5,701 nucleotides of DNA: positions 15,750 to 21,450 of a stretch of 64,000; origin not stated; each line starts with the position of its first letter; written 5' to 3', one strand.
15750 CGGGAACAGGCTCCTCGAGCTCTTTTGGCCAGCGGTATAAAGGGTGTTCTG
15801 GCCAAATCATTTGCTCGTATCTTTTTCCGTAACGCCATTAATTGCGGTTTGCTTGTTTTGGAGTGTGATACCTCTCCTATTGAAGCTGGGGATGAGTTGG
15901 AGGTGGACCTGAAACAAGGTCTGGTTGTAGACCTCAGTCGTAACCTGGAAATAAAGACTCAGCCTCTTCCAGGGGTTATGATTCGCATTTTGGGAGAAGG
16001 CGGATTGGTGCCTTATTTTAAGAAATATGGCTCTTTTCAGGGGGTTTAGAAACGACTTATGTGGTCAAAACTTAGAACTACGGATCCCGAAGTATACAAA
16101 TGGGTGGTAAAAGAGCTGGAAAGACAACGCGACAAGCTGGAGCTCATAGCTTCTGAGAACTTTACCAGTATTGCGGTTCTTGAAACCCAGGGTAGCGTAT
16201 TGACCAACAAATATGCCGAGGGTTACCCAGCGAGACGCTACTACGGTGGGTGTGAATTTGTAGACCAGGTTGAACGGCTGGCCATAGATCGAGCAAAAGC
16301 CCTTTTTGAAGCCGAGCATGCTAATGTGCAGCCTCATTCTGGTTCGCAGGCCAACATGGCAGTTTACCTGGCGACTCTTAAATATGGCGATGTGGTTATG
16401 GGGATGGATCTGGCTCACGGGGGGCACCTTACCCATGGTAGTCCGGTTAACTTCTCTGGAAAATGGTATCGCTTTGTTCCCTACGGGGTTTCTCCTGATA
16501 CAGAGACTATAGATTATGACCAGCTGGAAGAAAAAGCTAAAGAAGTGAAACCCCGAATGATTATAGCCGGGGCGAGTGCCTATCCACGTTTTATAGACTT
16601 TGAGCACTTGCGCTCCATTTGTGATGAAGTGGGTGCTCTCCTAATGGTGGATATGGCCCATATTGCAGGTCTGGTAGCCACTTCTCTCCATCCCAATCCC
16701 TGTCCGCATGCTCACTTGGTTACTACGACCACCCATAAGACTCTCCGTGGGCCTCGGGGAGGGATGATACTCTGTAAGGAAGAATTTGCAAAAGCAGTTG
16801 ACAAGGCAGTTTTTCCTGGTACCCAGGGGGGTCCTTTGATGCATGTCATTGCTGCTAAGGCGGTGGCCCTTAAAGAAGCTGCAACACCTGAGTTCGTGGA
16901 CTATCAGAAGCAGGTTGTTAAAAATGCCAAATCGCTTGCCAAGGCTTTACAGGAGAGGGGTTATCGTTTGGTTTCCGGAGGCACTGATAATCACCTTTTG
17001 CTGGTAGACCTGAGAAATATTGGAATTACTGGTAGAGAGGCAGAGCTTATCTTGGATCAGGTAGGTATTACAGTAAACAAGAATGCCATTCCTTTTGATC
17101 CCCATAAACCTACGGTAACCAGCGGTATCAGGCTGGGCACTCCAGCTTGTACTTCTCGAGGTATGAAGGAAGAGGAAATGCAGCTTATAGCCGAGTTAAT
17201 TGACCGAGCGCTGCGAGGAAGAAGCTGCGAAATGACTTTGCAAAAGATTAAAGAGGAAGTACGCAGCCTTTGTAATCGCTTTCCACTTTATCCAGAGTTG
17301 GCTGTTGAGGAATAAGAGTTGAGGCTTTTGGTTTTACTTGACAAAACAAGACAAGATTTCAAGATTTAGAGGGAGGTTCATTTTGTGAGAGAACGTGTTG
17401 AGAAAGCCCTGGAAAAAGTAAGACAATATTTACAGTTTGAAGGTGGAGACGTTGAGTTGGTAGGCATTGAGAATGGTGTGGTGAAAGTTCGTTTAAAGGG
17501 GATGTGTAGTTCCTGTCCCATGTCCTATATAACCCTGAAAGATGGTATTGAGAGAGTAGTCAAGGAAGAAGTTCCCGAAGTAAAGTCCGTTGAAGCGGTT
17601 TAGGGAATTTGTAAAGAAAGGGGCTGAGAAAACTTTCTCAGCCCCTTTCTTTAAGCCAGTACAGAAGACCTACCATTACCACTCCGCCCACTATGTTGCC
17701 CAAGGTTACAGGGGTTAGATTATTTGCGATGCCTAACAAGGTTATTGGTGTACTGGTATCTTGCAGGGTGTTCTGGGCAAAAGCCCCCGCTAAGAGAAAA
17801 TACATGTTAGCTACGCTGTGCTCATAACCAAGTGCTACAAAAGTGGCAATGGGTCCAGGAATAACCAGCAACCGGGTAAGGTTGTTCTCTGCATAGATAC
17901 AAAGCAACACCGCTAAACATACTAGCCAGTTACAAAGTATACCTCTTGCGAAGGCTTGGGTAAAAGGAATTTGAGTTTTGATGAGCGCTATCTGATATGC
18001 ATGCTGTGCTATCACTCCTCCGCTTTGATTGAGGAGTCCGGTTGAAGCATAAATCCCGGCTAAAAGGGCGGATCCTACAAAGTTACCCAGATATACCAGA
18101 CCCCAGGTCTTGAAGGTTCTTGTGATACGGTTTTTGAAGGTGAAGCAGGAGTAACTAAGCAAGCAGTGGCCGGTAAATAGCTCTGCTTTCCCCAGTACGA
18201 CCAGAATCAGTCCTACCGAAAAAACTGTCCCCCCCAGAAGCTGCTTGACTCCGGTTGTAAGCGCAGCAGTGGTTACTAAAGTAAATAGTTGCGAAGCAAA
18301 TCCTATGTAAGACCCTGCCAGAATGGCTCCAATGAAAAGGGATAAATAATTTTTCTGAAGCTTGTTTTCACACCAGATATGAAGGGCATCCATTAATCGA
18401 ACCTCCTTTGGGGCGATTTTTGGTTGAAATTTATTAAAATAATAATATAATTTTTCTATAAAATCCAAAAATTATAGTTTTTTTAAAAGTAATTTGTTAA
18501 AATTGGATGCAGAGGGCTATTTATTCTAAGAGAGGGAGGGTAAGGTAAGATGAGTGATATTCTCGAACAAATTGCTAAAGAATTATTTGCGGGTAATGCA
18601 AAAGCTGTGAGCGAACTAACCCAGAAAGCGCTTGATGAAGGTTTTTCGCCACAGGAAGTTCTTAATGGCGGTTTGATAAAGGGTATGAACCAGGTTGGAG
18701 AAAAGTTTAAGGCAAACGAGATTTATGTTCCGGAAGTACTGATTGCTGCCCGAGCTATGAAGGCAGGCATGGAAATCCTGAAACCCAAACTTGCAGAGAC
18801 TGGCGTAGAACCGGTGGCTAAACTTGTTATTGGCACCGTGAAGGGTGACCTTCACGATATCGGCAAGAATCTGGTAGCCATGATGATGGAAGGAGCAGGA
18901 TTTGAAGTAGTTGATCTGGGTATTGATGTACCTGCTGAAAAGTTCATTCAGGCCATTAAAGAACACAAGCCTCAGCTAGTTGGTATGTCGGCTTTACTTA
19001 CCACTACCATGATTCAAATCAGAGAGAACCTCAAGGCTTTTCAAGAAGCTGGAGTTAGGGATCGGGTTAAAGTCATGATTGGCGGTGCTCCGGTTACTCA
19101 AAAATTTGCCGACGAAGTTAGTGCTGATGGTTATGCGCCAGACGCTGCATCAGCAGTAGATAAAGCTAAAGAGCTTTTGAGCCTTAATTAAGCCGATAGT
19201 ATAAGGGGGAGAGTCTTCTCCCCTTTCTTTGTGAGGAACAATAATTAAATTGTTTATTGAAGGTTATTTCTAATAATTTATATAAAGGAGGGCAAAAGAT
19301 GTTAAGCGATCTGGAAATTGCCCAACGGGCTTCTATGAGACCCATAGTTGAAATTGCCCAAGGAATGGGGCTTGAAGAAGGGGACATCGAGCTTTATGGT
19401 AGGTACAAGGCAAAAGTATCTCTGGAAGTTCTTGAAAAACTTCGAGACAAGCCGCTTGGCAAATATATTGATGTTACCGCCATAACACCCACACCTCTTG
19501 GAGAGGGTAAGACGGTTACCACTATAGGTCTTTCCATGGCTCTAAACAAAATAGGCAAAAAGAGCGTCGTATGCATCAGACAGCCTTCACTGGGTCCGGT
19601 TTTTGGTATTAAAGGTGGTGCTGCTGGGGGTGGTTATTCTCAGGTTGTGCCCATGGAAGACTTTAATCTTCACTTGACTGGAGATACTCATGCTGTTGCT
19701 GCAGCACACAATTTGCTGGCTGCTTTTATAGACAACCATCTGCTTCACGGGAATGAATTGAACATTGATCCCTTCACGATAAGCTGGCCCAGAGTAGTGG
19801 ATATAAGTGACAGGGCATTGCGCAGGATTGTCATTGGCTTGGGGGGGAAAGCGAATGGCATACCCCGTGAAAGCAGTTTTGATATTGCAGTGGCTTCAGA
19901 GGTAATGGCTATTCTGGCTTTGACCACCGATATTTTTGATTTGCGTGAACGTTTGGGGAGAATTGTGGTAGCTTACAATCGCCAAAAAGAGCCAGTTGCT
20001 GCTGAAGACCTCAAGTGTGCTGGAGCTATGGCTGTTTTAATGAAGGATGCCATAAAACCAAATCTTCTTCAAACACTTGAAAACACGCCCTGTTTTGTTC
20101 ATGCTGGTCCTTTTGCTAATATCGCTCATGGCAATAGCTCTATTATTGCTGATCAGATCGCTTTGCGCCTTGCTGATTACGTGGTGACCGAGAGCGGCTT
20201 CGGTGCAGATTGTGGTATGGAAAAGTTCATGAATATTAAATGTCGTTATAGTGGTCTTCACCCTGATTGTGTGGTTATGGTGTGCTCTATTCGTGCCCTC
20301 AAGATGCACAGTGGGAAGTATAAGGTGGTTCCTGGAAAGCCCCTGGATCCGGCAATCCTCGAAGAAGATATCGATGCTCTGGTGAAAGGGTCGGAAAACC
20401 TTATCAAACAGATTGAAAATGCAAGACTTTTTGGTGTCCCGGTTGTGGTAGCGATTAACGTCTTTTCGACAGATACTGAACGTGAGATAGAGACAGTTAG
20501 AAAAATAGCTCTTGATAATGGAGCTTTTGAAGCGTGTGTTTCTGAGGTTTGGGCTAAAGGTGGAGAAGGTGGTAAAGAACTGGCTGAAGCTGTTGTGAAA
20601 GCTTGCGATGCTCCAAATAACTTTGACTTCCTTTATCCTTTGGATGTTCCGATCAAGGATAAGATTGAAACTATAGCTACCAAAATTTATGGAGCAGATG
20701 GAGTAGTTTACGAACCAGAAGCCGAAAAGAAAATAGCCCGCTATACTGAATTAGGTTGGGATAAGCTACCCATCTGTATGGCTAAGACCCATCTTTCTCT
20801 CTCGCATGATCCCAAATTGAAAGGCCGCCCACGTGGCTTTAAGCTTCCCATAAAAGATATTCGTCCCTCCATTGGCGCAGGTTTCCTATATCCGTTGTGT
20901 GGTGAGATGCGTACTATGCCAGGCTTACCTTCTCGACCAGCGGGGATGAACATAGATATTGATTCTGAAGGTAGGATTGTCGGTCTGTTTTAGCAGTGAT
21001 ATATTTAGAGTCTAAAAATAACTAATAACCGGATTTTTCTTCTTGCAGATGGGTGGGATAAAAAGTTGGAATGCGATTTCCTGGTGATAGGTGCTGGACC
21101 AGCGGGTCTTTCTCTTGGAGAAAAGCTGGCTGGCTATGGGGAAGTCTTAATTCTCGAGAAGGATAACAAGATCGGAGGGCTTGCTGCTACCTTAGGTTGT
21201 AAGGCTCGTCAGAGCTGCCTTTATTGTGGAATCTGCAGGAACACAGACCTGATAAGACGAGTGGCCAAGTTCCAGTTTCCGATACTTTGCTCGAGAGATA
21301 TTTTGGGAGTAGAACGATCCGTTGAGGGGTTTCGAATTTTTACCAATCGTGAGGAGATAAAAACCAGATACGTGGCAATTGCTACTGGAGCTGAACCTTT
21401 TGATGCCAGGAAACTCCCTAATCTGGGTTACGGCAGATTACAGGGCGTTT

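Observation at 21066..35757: Methyl-branch Wood-Ljungdahl operon merging MetFV with Hdr-like and Flx-like modules but lacking HdrB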

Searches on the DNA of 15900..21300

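Call 60: search_rna_families(source=window, start=15900, end=21300, threshold=evalue, max_evalue=1)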
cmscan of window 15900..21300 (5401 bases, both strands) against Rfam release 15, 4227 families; matches with E-value up to 1: 7.
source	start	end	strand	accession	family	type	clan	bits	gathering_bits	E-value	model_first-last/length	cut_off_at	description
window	19201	19322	-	RF00082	SraG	Gene; sRNA;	-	25.5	50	0.3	1-177/177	no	SraG RNA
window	19121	19243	+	RF01293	ACA59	Gene; snRNA; snoRNA; HACA-box;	-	22.6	43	0.16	1-151/151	no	Small nucleolar RNA ACA59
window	17612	17653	-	RF03831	mir-627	Gene; miRNA;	-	22.4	86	0.21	24-65/87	no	mir-627 microRNA precursor family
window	16979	17048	+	RF01172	sn2343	Gene; snRNA; snoRNA; CD-box;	-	21.8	60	0.13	1-78/78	no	Small nucleolar RNA sn2343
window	17612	17653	+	RF03831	mir-627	Gene; miRNA;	-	21.8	86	0.32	24-65/87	no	mir-627 microRNA precursor family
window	17612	17653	-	RF00713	mir-239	Gene; miRNA;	-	20.8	49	0.69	13-61/74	no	mir-239 microRNA precursor family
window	17611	17649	+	RF00084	CsrC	Gene; sRNA;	CL00106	20.3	61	0.0047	204-244/255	no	CsrC RNA family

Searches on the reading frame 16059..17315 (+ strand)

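Call 5: search_protein_families(library=pfam, proteins=[window:16059-17315:+], max_evalue=0.01)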
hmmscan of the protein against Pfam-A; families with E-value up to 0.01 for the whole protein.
window:16059-17315:+ (418 aa): 3 families
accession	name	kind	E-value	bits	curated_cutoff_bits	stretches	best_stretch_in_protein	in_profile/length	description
PF00464.25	SHMT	-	6.2e-176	585.3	27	1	6-381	2-399/399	Serine hydroxymethyltransferase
PF00155.27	Aminotran_1_2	-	3.8e-11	43.2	19.7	1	61-366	37-351/361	Aminotransferase class I and II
PF01212.27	Beta_elim_lyase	-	0.0014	18.4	27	1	77-307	39-275/288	Beta-eliminating lyase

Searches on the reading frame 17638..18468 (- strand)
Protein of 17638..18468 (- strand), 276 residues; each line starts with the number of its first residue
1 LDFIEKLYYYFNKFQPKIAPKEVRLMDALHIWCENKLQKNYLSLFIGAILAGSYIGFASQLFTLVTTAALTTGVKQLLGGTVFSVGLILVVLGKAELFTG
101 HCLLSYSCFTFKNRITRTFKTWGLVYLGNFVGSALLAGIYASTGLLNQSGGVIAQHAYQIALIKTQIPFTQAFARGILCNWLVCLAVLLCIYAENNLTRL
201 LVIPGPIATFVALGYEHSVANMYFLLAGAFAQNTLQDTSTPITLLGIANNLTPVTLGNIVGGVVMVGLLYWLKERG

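Call 9: search_protein_families(library=pfam, proteins=[window:17638-18468:-], max_evalue=0.00001)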
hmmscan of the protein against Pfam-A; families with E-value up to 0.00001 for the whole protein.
window:17638-18468:- (276 aa): 1 family
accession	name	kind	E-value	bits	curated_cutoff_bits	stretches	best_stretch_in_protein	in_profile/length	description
PF01226.23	Form_Nir_trans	-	1.1e-63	215.3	34.6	1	33-272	10-240/240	Formate/nitrite transporter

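Call 43: search_protein_families(library=ncbifam, proteins=[window:17638-18468:-], max_evalue=0.00001)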
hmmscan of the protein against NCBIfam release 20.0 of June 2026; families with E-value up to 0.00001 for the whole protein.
window:17638-18468:- (276 aa): 5 families
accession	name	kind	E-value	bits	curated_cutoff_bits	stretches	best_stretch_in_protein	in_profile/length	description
TIGR00790.1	fnt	subfamily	7.5e-56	189.4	232.3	1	37-272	2-235/239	formate/nitrite family transporter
TIGR04060.1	formate_focA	equivalog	1.7e-54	184.9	290.1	1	34-274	12-266/268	formate transporter FocA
NF008595.0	PRK11562.1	equivalog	4e-37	128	293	1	38-272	21-247/268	nitrite transporter NirC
NF008069.0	PRK10805.1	equivalog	1.4e-31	110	440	1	36-272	26-276/285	formate transporter FocA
NF007261.0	PRK09713.1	exception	3.5e-18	66.1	499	1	35-270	25-273/282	formate transporter FocB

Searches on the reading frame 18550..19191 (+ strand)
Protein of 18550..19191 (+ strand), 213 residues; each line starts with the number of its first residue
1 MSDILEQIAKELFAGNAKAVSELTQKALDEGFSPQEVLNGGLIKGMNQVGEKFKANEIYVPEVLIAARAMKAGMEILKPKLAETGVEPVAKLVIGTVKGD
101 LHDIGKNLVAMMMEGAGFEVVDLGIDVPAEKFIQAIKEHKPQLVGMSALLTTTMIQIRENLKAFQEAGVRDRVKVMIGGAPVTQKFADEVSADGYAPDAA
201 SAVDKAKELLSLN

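Call 5: search_protein_families(library=pfam, proteins=[window:18550-19191:+], max_evalue=0.01)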
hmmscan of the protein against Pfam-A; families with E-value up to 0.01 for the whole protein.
window:18550-19191:+ (213 aa): 2 families
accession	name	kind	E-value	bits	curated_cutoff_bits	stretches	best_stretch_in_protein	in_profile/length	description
PF02310.24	B12-binding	-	1.5e-29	102.7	32.1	1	91-203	2-120/121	B12 binding domain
PF02607.22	B12-binding_2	-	2.1e-24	85.9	23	1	5-78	2-74/74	B12 binding domain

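Call 43: search_protein_families(library=ncbifam, proteins=[window:18550-19191:+], max_evalue=0.00001)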
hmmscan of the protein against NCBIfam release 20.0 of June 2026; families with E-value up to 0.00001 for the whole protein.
window:18550-19191:+ (213 aa): 14 families
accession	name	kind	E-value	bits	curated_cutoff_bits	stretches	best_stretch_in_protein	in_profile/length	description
NF047996.1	corrin_MtgC_2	exception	6.5e-74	248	370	1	1-210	1-210/212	glycine betaine-specific corrinoid protein MtgC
TIGR02370.1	pyl_corrinoid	subfamily_domain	3.6e-64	215.8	215.3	1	8-202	2-197/197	methyltransferase cognate corrinoid protein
NF047995.1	corrinoid_MtgC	exception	1.1e-61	208.1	310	1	1-210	1-213/215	glycine betaine-specific corrinoid protein MtgC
NF041607.1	dimeth_corrin_MtbC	equivalog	1.5e-59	201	350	1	13-210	6-203/203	dimethylamine corrinoid protein MtbC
TIGR02082.1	metH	equivalog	6.9e-45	153.1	1010.85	1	5-208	647-856/1182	methionine synthase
NF040655.1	MtaC_Meth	equivalog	2.7e-43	147.9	420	1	4-210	35-238/253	methanol--corrinoid protein MtaC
NF040669.1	MtaC2_Meth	equivalog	2.6e-42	145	450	1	5-203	43-239/267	methanol--corrinoid protein MtaC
NF007024.0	PRK09490.1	equivalog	2.8e-36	124.8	1497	1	4-209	661-875/1234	methionine synthase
NF002612.0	PRK02261.1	equivalog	6.5e-15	54.9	110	1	90-183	4-96/148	methylaspartate mutase subunit S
TIGR01501.1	MthylAspMutase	equivalog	7.5e-11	41.9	135.8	1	91-183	3-94/134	methylaspartate mutase subunit S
NF052513.1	TransRegCarH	equivalog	1.1e-10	41.3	400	1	6-192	85-261/274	HTH-type transcriptional repressor CarH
NF040743.1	ornith_mutase_E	equivalog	1.1e-08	33.5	800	1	89-193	595-706/730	D-ornithine 4,5-aminomutase subunit OraE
TIGR00640.1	acid_CoA_mut_C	subfamily_domain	8.8e-08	32.2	57.45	1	92-191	5-102/132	methylmalonyl-CoA mutase C-terminal domain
NF052385.1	Lys_5_6_beta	equivalog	6.6e-06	26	280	1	117-194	138-218/241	lysine 5,6-aminomutase subunit beta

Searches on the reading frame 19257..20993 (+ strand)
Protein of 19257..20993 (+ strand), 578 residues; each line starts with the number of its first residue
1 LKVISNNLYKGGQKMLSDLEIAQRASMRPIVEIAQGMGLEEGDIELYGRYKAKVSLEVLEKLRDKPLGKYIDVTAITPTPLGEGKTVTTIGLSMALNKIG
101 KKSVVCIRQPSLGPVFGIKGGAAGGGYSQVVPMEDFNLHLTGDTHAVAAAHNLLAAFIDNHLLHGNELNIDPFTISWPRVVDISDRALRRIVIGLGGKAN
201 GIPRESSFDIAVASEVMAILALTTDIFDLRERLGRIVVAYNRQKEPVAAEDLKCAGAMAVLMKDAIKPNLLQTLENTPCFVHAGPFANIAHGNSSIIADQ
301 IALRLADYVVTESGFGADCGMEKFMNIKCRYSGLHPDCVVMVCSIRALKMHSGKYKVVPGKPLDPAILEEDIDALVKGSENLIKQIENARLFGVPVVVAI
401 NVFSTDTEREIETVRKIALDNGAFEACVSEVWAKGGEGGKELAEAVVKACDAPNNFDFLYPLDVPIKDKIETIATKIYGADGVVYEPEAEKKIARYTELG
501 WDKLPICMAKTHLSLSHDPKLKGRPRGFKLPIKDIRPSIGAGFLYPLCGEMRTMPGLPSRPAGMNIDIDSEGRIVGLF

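Call 5: search_protein_families(library=pfam, proteins=[window:19257-20993:+], max_evalue=0.01)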
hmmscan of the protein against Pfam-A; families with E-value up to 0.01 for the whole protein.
window:19257-20993:+ (578 aa): 1 family
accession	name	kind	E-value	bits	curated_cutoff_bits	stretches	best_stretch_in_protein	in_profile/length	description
PF01268.25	FTHFS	-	8.2e-267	886.3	27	1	17-578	2-556/556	Formate--tetrahydrofolate ligase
